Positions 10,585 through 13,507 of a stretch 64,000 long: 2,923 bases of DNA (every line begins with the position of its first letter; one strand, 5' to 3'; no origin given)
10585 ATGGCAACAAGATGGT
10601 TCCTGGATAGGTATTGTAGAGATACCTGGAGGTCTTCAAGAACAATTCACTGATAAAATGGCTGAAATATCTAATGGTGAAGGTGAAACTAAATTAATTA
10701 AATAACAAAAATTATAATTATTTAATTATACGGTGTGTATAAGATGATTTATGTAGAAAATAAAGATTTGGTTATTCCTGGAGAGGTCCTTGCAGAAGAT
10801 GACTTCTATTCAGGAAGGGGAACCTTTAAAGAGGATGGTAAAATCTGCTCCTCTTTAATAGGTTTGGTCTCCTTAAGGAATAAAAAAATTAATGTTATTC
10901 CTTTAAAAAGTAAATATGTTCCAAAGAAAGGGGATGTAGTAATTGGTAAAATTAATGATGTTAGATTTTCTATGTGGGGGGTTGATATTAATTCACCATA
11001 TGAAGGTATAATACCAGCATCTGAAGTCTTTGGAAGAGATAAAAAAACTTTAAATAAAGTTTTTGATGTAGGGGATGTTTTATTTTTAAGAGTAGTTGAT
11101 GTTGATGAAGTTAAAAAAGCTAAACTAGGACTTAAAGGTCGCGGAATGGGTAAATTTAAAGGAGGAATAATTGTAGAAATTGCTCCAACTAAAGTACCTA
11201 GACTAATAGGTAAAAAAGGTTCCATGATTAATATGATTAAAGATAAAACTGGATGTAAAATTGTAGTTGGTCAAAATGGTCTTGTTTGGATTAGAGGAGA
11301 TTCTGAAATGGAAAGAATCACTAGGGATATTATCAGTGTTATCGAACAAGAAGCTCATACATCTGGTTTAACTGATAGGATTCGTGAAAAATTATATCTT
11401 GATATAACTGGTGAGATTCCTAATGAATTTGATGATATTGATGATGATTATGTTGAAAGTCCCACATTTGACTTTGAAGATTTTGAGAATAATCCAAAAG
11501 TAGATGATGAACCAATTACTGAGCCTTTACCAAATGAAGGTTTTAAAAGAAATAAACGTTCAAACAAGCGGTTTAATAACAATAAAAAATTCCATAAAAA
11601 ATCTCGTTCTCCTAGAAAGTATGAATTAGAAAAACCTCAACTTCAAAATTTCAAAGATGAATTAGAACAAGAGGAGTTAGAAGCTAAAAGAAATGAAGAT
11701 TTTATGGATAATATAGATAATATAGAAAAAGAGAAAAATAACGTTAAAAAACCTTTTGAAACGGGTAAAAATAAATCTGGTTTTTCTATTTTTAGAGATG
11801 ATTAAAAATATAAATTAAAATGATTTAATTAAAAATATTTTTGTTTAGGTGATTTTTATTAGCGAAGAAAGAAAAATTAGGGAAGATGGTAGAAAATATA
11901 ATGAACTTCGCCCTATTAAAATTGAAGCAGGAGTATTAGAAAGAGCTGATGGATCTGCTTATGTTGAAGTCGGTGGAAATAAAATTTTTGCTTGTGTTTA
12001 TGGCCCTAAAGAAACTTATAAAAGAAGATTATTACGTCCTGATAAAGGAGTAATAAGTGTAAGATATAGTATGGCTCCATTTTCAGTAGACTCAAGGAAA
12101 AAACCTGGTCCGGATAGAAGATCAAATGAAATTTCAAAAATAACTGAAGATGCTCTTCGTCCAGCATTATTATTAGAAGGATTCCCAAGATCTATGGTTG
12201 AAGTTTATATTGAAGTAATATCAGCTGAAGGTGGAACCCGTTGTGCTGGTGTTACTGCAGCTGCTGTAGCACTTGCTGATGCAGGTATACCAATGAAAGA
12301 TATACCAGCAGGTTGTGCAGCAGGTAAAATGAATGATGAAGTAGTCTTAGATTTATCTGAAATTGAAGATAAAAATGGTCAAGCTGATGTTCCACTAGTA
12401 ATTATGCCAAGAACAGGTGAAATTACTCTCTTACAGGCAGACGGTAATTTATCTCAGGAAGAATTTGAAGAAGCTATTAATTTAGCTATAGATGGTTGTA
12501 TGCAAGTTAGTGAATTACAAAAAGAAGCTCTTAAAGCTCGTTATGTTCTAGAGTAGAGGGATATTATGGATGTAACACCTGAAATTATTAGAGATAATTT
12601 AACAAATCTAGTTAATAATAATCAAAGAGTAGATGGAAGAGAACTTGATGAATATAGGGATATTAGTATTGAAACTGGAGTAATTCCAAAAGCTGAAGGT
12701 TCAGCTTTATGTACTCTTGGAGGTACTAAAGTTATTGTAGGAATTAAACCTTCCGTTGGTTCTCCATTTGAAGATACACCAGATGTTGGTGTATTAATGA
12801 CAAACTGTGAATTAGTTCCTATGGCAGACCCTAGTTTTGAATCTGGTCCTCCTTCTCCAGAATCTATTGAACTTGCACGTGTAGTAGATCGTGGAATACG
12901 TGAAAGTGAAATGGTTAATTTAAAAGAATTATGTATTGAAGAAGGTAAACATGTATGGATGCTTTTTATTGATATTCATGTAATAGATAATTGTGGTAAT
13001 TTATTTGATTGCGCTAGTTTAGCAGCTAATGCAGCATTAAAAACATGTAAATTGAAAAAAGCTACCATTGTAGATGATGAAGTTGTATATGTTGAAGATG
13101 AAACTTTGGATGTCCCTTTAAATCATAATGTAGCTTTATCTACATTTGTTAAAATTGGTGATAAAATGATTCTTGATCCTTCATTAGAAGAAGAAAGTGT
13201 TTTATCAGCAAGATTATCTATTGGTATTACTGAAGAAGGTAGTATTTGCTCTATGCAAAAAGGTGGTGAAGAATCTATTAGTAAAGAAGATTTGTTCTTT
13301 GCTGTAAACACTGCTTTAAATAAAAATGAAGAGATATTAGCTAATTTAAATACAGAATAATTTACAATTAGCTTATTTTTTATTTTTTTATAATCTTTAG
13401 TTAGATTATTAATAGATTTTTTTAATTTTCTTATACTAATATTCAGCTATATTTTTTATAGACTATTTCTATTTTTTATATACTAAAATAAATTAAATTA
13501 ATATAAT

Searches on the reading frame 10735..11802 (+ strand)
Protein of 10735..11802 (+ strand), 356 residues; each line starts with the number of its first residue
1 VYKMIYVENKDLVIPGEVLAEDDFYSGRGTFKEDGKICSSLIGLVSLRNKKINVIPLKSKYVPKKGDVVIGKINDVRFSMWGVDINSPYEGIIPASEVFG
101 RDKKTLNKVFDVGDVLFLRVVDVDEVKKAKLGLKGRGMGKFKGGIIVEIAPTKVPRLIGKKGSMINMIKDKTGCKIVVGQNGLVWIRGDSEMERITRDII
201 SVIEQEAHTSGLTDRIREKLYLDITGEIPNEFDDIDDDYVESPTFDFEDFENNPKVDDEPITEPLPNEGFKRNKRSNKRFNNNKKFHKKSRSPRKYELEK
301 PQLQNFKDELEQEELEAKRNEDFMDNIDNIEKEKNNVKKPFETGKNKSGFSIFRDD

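Call 66: search_protein_families(library=ncbifam, proteins=[window:10735-11802:+], max_evalue=1e-8)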
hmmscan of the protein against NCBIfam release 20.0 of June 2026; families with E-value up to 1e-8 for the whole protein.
window:10735-11802:+ (356 aa): 2 families
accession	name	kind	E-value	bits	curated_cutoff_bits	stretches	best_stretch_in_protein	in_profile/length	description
NF003181.1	PRK04163.1-1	equivalog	4.7e-85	284.3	200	1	9-220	1-218/221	exosome complex RNA-binding protein Rrp4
NF034126.3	PRK09521.1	equivalog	2.2e-16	60.2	90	1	12-139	2-141/180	exosome complex RNA-binding protein Csl4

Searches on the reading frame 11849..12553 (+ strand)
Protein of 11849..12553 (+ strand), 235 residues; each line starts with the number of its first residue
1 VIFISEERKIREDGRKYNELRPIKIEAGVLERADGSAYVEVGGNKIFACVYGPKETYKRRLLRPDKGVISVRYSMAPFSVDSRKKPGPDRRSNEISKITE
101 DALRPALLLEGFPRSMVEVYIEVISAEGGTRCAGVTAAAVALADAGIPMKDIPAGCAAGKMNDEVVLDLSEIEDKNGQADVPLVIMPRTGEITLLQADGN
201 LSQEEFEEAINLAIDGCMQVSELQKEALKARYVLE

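Call 66: search_protein_families(library=ncbifam, proteins=[window:11849-12553:+], max_evalue=1e-8)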
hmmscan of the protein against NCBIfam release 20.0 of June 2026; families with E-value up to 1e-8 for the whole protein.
window:11849-12553:+ (235 aa): 6 families
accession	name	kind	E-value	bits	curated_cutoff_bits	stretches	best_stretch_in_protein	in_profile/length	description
TIGR02065.1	ECX1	equivalog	2.8e-104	347.5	318.7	1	7-232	5-230/230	exosome complex exonuclease Rrp41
TIGR01966.1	RNasePH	equivalog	2.3e-28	99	141.5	1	11-228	1-235/236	ribonuclease PH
NF008805.1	PRK11824.1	equivalog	1.2e-20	73.6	471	1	7-229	302-533/683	polyribonucleotide nucleotidyltransferase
TIGR03591.1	polynuc_phos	equivalog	2.6e-20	72.5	525.05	1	7-229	307-539/689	polyribonucleotide nucleotidyltransferase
NF003282.1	PRK04282.1-1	equivalog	1e-15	57.5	280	1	7-107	18-116/267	exosome complex protein Rrp42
TIGR02696.1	pppGpp_PNP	exception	3.5e-13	48.9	1106.75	1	8-166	334-496/720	guanosine pentaphosphate synthetase I/polyribonucleotide nucleotidyltransferase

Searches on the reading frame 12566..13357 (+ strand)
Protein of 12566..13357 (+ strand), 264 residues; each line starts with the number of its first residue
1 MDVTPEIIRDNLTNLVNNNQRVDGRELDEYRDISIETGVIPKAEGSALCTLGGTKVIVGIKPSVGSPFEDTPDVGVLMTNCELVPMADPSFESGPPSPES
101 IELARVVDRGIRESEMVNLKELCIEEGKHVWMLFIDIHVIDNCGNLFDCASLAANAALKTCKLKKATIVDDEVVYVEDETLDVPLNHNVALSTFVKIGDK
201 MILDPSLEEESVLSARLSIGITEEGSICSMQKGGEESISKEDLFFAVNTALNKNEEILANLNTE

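Call 66: search_protein_families(library=ncbifam, proteins=[window:12566-13357:+], max_evalue=1e-8)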
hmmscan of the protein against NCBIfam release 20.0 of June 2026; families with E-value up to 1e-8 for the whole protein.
window:12566-13357:+ (264 aa): 5 families
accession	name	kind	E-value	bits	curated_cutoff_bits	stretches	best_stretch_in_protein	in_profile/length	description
NF003282.1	PRK04282.1-1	equivalog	3.2e-93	311.6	280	1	3-262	4-264/267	exosome complex protein Rrp42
TIGR02065.1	ECX1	equivalog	8.2e-15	54.8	318.7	1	15-118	3-108/230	exosome complex exonuclease Rrp41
TIGR03591.1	polynuc_phos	equivalog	1.6e-12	46.7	525.05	1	6-58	299-348/689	polyribonucleotide nucleotidyltransferase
NF008805.1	PRK11824.1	equivalog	1.4e-11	43.5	471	0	6-58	294-343/683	polyribonucleotide nucleotidyltransferase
TIGR01966.1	RNasePH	equivalog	3.5e-10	39.5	141.5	1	21-255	1-225/236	ribonuclease PH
